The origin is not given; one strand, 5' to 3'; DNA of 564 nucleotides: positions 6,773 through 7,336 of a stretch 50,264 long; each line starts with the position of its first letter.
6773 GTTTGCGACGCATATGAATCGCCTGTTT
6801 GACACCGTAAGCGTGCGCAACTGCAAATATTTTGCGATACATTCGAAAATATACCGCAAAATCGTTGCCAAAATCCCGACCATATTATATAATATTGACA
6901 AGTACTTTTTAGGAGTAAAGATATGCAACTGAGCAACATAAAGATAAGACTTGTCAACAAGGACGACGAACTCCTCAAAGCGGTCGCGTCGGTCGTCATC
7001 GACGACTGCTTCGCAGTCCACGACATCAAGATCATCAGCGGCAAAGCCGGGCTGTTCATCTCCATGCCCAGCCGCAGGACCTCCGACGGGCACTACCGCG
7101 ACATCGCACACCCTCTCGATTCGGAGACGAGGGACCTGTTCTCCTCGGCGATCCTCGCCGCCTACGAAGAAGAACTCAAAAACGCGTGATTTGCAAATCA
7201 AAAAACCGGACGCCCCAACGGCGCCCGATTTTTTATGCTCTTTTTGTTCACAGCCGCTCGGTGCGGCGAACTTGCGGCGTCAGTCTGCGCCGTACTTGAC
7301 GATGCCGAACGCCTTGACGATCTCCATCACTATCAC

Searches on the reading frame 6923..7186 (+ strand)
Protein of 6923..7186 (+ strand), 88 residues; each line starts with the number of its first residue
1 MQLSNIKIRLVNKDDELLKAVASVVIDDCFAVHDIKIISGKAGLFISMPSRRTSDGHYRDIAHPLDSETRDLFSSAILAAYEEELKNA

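Call 52: search_protein_families(library=pfam, proteins=[window:6923-7186:+], max_evalue=0.001)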
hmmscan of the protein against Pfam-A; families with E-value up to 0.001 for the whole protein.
window:6923-7186:+ (88 aa): 1 family
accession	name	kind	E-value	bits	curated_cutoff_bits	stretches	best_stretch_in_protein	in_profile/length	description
PF04026.17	SpoVG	-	1.7e-31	108.7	29.6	1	1-83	1-82/82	SpoVG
